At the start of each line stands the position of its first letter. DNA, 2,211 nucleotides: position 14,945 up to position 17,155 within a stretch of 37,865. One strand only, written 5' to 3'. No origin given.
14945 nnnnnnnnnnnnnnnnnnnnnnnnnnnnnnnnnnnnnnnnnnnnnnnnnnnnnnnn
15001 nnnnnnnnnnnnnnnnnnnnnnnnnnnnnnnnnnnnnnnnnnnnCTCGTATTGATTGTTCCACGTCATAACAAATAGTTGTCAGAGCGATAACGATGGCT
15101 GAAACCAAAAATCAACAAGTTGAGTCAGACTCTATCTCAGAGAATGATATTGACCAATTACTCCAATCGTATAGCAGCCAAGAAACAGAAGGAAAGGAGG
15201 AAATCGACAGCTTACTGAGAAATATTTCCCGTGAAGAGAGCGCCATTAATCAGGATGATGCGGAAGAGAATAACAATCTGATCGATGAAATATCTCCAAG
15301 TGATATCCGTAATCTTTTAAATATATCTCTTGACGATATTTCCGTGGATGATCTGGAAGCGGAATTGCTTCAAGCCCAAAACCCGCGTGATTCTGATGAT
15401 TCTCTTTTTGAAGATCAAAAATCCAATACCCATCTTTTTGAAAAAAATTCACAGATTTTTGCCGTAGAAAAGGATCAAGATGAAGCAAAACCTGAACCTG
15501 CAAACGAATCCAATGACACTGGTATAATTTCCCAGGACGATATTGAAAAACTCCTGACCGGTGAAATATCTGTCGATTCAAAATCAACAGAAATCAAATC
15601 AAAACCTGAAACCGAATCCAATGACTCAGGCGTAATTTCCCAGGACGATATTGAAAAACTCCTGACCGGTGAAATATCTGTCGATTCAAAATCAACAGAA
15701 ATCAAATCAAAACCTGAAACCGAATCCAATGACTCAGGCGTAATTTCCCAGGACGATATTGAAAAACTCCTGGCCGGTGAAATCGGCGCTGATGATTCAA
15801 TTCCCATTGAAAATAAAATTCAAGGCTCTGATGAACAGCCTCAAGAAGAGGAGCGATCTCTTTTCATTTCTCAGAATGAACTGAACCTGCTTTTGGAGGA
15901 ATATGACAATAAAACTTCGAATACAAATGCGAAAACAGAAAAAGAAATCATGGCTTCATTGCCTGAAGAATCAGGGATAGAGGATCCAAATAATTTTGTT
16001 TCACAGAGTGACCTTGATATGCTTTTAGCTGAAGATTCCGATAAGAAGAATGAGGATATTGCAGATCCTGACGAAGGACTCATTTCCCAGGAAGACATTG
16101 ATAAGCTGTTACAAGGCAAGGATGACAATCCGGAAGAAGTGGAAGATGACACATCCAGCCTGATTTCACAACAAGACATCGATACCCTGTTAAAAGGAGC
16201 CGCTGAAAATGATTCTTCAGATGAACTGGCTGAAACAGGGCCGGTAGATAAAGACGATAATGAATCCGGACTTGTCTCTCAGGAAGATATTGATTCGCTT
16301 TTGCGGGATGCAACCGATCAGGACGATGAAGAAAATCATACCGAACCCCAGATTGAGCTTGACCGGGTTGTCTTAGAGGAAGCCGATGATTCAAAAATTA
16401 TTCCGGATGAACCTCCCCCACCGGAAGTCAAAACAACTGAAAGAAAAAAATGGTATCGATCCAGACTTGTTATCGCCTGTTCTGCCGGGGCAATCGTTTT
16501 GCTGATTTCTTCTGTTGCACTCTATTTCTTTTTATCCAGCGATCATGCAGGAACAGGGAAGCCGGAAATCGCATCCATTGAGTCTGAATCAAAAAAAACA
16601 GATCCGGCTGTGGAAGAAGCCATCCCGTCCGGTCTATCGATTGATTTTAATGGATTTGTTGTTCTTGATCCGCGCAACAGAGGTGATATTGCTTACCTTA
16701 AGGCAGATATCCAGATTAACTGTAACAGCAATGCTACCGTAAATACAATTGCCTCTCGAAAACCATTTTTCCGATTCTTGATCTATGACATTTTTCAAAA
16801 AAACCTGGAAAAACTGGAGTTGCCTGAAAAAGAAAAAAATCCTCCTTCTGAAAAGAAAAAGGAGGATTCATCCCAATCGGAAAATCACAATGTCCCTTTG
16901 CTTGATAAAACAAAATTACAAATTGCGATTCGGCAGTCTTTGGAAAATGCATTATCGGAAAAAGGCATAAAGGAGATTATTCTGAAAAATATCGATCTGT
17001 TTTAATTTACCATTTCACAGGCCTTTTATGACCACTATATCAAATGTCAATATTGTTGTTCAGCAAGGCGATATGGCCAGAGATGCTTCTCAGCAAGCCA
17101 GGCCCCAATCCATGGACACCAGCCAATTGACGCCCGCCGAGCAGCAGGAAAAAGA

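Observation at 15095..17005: FliL-like membrane protein carrying an array of ~11-12 FliM-type EIDAL docking motifs, encoded right after flhF-flhG-fliA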

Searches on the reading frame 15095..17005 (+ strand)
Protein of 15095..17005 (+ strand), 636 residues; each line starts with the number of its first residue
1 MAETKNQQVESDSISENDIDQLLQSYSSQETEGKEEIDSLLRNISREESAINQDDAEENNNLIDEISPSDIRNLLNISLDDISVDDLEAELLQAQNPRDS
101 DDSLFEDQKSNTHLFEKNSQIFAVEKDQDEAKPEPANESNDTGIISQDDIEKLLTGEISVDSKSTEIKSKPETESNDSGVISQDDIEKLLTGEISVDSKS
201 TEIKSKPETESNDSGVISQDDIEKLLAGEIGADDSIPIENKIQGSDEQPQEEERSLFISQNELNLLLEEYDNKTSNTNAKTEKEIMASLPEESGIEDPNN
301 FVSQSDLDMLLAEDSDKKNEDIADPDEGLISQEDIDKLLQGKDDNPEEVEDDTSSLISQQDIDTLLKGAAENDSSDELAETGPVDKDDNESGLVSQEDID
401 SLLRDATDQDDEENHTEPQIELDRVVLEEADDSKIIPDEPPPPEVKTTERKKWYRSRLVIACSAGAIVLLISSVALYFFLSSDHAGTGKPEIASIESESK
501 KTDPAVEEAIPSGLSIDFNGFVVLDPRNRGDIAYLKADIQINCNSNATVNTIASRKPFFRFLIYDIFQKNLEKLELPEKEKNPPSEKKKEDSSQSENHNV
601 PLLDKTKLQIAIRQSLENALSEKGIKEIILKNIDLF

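Call 3: search_protein_families(library=pfam, proteins=[window:15095-17005:+], max_evalue=0.1)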
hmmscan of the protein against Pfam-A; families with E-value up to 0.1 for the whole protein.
window:15095-17005:+ (636 aa): 1 family
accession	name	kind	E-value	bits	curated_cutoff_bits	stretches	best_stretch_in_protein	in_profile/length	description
PF15683.10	TDRP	-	0.093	13.1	27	0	141-175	10-44/147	Testis development-related protein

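Call 4: search_protein_families(library=ncbifam, proteins=[window:15095-17005:+], max_evalue=0.1)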
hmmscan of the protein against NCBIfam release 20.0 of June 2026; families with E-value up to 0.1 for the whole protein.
window:15095-17005:+ (636 aa): 1 family
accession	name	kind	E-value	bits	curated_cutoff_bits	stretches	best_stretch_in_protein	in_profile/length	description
NF004285.1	PRK05696.1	equivalog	0.00084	19.2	179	1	450-520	12-83/171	flagellar basal body-associated protein FliL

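Call 7: find_homologous_proteins(query=window:15095-17002:+)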
Query window:15095-17002:+ (636 aa): 261 proteins with E <= 0.001 among 8000 candidates; the best 120 are listed.
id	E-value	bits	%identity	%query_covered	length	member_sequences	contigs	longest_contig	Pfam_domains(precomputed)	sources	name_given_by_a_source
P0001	0.0e+0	1312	100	100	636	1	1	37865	-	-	-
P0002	0.0e+0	1072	71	100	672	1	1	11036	-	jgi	jgi:hypothetical protein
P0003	2.2e-244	831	68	100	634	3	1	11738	-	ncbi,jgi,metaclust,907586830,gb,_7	metaclust:\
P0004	2.2e-160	554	77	58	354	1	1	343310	-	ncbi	-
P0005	1.9e-151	524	44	100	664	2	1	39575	-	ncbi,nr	ncbi:MAG: hypothetical protein C4522_18390 [Desulfobacteraceae bacterium]|nr:MAG: hypothetical prote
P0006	3.3e-141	490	47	100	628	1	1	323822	-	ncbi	ncbi:MAG: hypothetical protein ABIK15_11220 [Pseudomonadota bacterium]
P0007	1.1e-30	126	28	70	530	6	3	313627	-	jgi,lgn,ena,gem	-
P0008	1.8e-30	125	33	69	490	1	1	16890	-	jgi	jgi:hypothetical protein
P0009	3.7e-29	121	31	78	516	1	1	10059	-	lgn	-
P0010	2.0e-28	118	27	77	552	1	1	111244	-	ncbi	ncbi:MAG: hypothetical protein ACOZF0_15030, partial [Thermodesulfobacteriota bacterium]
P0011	1.1e-26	112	27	68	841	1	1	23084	-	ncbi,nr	ncbi:MAG: hypothetical protein HQK78_05390 [Desulfobacterales bacterium]|nr:hypothetical protein [De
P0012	2.2e-26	111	30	77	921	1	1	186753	PF03748.20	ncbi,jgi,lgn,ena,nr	ncbi:MAG: flagellar basal body-associated FliL family protein [Proteobacteria bacterium]|nr:flagella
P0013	7.2e-26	110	29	76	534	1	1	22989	-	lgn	-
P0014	2.2e-25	108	29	70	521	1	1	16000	-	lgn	-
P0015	3.0e-25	108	27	69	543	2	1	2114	-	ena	-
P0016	3.7e-24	104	26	95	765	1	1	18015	PF03748.20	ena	-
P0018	6.6e-24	103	28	78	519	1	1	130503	-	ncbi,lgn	ncbi:hypothetical protein JCM14469_21600 [Desulfatiferula olefinivorans]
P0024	6.6e-21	93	26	99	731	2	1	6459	PF03748.20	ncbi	-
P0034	8.6e-19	86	36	13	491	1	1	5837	PF26326.2,PF28536.1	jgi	jgi:hypothetical protein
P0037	1.0e-17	83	28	69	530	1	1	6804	-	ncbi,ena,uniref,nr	ncbi:MAG: hypothetical protein K8S13_18875 [Desulfobacula sp.]|uniref:hypothetical protein n=1 Tax=D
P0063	1.6e-15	76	33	41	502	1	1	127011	-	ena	-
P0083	4.7e-14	71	29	64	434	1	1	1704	PF03748.20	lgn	-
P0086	7.4e-14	70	29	67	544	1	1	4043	PF03748.20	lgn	-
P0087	8.2e-14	70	26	67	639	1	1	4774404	-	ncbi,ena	-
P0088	8.9e-14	70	38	14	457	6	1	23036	PF28536.1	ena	-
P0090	1.1e-13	69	34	13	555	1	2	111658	-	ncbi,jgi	jgi:hypothetical protein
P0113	3.1e-12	65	27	67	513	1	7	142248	-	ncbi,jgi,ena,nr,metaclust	ncbi:MAG: hypothetical protein A3J85_07480 [Desulfobacula sp. RIFOXYA12_FULL_46_16]|nr:MAG: hypothet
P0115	4.5e-12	64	33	32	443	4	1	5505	-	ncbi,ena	-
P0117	1.5e-11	62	28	97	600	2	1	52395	PF03748.20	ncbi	-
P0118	2.6e-11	62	37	15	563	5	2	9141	PF28536.1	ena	-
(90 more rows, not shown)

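Call 14: search_protein_families(library=pfam, proteins=[P0034, P0088, P0118, P0063, P0115, P0012, P0016, P0117], max_evalue=0.01)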
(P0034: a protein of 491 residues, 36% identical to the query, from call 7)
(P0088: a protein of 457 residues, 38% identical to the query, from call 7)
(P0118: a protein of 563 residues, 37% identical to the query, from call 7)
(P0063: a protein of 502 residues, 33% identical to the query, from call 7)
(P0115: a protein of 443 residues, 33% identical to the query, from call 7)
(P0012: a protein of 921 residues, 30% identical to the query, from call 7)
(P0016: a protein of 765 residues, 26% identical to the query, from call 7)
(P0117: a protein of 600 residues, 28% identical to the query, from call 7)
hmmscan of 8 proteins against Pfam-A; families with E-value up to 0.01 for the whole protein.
P0034 (491 aa): 0 families

P0088 (457 aa): 0 families

P0118 (563 aa): 2 families
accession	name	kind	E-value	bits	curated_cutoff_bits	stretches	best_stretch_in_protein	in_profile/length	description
PF24034.1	DUF7343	-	6.2e-05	23.2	27.6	0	290-310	5-25/62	Domain of unknown function (DUF7343)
PF04564.21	U-box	-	0.0016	19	21.4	0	350-375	20-45/73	U-box domain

P0063 (502 aa): 2 families
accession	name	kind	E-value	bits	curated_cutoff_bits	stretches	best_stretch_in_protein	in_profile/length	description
PF21789.3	TNP-like_RNaseH_C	-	5.6e-05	23.5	24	0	279-290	2-13/35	TNP-like, RNase H C-terminal domain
PF07862.16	Nif11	-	0.003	18.3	23.8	0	484-500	1-17/48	Nif11 domain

P0115 (443 aa): 4 families
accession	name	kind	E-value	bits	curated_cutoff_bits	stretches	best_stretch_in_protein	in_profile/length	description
PF22305.2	BARF1_ig2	-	7.8e-06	26.4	26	0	339-373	41-75/98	BARF1 second Ig-like domain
PF02491.25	SHS2_FTSA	-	0.00035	21.3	25.4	0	279-301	20-42/79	SHS2 domain inserted in FTSA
PF21334.2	ATPD_C_fung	-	0.00087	19.8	27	0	247-260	2-15/40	Fungal epsilon subunit of F1F0-ATP synthase C-terminal domain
PF07862.16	Nif11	-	0.0052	17.5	23.8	0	246-263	1-18/48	Nif11 domain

P0012 (921 aa): 1 family
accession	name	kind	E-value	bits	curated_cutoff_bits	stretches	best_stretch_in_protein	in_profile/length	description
PF03748.19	FliL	-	1.1e-06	29.6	24.6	1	831-918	8-100/103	Flagellar basal body-associated protein FliL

P0016 (765 aa): 1 family
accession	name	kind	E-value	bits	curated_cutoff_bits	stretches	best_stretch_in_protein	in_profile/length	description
PF03748.19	FliL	-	7.9e-06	26.8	24.6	1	675-762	8-100/103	Flagellar basal body-associated protein FliL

P0117 (600 aa): 1 family
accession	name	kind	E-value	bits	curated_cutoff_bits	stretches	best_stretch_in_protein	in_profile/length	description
PF03748.19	FliL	-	3.3e-06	28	24.6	1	511-597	9-100/103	Flagellar basal body-associated protein FliL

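Call 22: find_encoding_contigs(protein=P0087, flank=10000, max_places=2)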
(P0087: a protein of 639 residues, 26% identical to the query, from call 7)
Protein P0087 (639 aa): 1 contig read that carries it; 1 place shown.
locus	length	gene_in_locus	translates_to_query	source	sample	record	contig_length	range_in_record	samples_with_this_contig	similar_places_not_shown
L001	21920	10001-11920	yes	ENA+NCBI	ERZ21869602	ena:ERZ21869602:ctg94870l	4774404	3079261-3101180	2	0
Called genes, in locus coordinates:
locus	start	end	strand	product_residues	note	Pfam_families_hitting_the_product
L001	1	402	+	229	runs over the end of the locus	PF03748:FliL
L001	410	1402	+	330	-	PF02154:FliM, PF01052:FliMN_C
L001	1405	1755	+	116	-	PF28396:SepQ_C (weak), PF01052:FliMN_C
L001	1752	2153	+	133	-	PF04347:FliO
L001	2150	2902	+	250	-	PF00813:FliP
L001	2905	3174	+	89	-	PF01313:Bac_export_3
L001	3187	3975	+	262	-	PF01311:Bac_export_1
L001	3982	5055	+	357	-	PF01312:Bac_export_2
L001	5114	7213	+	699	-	PF00771:FHIPEP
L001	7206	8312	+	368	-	PF00448:SRP54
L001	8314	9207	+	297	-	PF00142:Fer4_NifH, PF01656:CbiA, PF02374:ArsA_ATPase (weak), PF06564:CBP_BcsQ (weak), PF09140:MipZ (weak), PF10609:ParA, PF13614:AAA_31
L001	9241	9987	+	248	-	PF04542:Sigma70_r2, PF08281:Sigma70_r4_2 (weak), PF04545:Sigma70_r4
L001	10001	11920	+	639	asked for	-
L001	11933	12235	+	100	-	-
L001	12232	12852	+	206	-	PF19610:DUF6115 (weak)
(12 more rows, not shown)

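Call 23: find_encoding_contigs(protein=P0018, flank=10000, max_places=2)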
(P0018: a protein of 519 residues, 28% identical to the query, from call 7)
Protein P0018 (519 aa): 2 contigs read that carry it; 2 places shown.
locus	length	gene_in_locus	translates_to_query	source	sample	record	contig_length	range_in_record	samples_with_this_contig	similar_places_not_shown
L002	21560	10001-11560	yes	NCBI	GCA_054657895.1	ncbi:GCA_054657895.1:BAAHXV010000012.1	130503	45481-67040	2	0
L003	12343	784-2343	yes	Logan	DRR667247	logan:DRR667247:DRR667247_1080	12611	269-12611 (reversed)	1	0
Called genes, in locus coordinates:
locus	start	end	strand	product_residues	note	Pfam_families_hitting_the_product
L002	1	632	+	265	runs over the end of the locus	PF00813:FliP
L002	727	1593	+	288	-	PF00561:Abhydrolase_1, PF12146:Hydrolase_4, PF12697:Abhydrolase_6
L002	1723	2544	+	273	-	PF00142:Fer4_NifH (weak), PF01656:CbiA, PF02374:ArsA_ATPase, PF09140:MipZ (weak), PF10609:ParA (faint), PF13614:AAA_31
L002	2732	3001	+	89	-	PF01313:Bac_export_3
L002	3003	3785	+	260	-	PF01311:Bac_export_1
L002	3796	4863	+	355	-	PF01312:Bac_export_2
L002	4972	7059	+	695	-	PF00771:FHIPEP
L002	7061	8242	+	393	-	PF00448:SRP54, PF01656:CbiA (faint)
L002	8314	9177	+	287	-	PF00142:Fer4_NifH, PF01656:CbiA, PF02374:ArsA_ATPase (faint), PF06564:CBP_BcsQ, PF10609:ParA, PF13614:AAA_31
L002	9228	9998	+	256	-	PF04542:Sigma70_r2, PF04539:Sigma70_r3 (weak), PF04545:Sigma70_r4, PF08281:Sigma70_r4_2 (weak)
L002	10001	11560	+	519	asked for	-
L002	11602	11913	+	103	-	-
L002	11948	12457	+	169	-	-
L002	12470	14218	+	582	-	-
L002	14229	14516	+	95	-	PF01312:Bac_export_2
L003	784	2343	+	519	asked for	-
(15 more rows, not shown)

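Call 27: find_related_loci(query=window:15095-17002:+, collection=genome_contigs, flank=8000)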
Query window:15095-17002:+ (636 aa) in genome_contigs; peptide patterns used: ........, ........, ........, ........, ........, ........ (x = any residue, [..] = any of these).
125 stretches matched a pattern; 2 encode a relative of the query (tblastn E <= 1e-3); 2 distinct loci.
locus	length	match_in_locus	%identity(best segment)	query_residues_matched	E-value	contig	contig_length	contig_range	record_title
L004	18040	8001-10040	70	1-636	0e+0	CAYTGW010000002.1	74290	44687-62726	MAG TPA_asm: uncultured Desulfocicer sp. isolate binchicken_co232_164 genome assembly, contig: NODE_536_length_74290_cov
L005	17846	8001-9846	75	1-636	0e+0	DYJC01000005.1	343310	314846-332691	MAG TPA_asm: Desulfosudis oleivorans isolate FI88_44_71 Afr_mines_FI88_16_length_343310_cov_32_906387, whole genome shot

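Call 32: find_encoding_contigs(protein=P0090, flank=8000, max_places=2)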
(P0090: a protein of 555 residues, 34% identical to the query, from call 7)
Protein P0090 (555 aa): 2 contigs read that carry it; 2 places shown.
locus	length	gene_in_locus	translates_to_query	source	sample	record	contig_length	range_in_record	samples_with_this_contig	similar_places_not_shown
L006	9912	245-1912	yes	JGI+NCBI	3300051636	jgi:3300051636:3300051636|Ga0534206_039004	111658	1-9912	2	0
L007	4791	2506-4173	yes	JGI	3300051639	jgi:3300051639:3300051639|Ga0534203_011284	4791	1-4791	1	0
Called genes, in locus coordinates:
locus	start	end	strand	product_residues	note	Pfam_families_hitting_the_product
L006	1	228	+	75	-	?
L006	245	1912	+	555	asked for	-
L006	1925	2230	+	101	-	-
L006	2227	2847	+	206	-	PF19610:DUF6115 (weak)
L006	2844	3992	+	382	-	PF02120:Flg_hook (weak)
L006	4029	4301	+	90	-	PF01312:Bac_export_2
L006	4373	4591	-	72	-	-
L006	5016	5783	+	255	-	PF22692:LlgE_F_G_D1, PF06429:Flg_bbr_C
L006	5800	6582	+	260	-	PF00460:Flg_bb_rod, PF22692:LlgE_F_G_D1, PF06429:Flg_bbr_C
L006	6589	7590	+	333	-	PF13144:ChapFlgA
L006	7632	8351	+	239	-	PF02107:FlgH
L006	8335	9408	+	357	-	PF02119:FlgI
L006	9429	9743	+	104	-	PF10135:Rod-binding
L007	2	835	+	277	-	?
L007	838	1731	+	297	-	PF00142:Fer4_NifH, PF01656:CbiA, PF02374:ArsA_ATPase (weak), PF06564:CBP_BcsQ (weak), PF10609:ParA, PF13614:AAA_31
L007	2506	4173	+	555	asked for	-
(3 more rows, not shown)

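Call 33: find_encoding_contigs(protein=P0063, flank=8000, max_places=2)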
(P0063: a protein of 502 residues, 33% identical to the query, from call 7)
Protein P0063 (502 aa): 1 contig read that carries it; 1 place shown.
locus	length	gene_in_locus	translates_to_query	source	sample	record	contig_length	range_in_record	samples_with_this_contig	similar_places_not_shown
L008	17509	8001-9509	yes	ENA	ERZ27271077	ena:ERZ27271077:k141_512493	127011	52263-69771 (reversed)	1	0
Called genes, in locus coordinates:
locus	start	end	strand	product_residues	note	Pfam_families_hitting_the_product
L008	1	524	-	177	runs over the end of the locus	PF00293:NUDIX, PF14815:NUDIX_4 (weak)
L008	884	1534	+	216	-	PF00702:Hydrolase, PF12710:HAD (weak), PF13419:HAD_2, PF13242:Hydrolase_like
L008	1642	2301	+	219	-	PF19700:DUF6198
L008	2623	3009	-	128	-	PF03862:SpoVAC_SpoVAEB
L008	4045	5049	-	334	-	PF07451:SpoVAD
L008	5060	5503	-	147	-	PF03862:SpoVAC_SpoVAEB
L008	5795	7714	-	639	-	PF00672:HAMP, PF08447:PAS_3, PF00990:GGDEF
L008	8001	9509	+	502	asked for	-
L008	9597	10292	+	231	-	PF04607:RelA_SpoT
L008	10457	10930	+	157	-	PF01980:TrmO_N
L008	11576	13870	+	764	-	PF00404:Dockerin_1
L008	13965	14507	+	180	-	-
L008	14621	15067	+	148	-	PF00075:RNase_H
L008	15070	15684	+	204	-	PF02677:QueH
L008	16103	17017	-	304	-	PF20030:bpMoxR, PF00158:Sigma54_activat (weak), PF05496:RuvB_N (faint), PF00004:AAA (faint), PF07726:AAA_3, PF07728:AAA_5, PF17863:AAA_lid_2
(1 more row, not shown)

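Call 45: find_related_loci(query=A2, collection=genome_contigs, flank=5000)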
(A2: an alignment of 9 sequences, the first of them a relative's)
Query A2 (639 aa) in genome_contigs; peptide patterns used: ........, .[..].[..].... (x = any residue, [..] = any of these).
600 stretches matched a pattern (row limit reached: there are more); 54 encode a relative of the query (tblastn E <= 1e-3); 53 distinct loci.
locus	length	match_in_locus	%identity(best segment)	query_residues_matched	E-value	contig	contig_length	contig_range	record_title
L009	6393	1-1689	53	1-639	5e-133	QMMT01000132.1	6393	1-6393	MAG: Deltaproteobacteria bacterium isolate B3_G2 B3_Guay2_scaffold_06606, whole genome shotgun sequence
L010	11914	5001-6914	50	1-639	8e-130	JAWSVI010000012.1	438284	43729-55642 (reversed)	MAG: Desulfobacteraceae bacterium isolate PJM12_PCL_del1 B9PCLJ1_contig_64, whole genome shotgun sequence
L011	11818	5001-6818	45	1-639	9e-122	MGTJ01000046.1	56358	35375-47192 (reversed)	MAG: Desulfobacterales bacterium RIFOXYA12_FULL_46_15 rifixya3_full_scaffold_186, whole genome shotgun sequence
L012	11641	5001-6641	44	1-639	2e-120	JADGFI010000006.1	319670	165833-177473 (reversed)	MAG: Desulfobacteraceae bacterium isolate OB14 NODE_6_length_319670_cov_8.382061, whole genome shotgun sequence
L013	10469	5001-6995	47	1-639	8e-117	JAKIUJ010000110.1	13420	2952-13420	MAG: Desulfobacula sp. isolate D100SM.bin.15 NODE_1744_length_13420_cov_2.934627, whole genome shotgun sequence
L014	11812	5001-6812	51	1-639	8e-115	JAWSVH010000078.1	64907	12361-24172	MAG: Desulfobacula sp. isolate BHT14_PCL_del1 B9PCLT2_contig_247, whole genome shotgun sequence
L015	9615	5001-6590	44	1-638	5e-107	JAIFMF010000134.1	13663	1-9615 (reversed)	MAG: Desulfobacula sp. isolate bin_26 scaffold_5588, whole genome shotgun sequence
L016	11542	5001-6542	46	1-639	6e-104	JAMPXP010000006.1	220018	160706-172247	MAG: Desulfobacula sp. isolate R2F_R2FSRR_metabat.38 R2F_C20, whole genome shotgun sequence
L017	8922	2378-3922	42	1-639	5e-101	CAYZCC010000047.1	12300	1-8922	MAG TPA_asm: uncultured Desulfobacula sp. isolate binchicken_co397_16 genome assembly, contig: NODE_662_length_12300_cov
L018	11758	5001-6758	40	1-639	3e-99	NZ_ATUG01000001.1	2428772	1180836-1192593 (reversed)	Desulfospira joergensenii DSM 10085 F608DRAFT_scaffold00001.1_C, whole genome shotgun sequence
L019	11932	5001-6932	41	1-639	4e-96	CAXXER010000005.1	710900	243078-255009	MAG: uncultured Desulfobacter sp. isolate eeee0e93-5446-4477-9f5f-6eee70e6e39d genome assembly, contig: contig_5, whole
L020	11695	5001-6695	42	1-639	5e-94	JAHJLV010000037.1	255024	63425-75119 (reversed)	MAG: Proteobacteria bacterium isolate Old_saline.mb.16 Old_saline.mb.16_k141_584166, whole genome shotgun sequence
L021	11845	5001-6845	39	9-639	3e-90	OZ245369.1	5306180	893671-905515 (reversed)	MAG: Desulfobacteraceae bacterium isolate eda27e51-6729-4144-ada2-54b8f0e2c651 genome assembly, chromosome: 1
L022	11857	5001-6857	46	1-639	1e-117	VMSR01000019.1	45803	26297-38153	MAG: Desulfobacula sp. isolate S2_67 k141_237822, whole genome shotgun sequence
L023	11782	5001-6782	40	1-639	2e-86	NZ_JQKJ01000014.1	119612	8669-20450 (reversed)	Desulfobacter vibrioformis DSM 8776 Q366DRAFT_scaffold00013.13_C, whole genome shotgun sequence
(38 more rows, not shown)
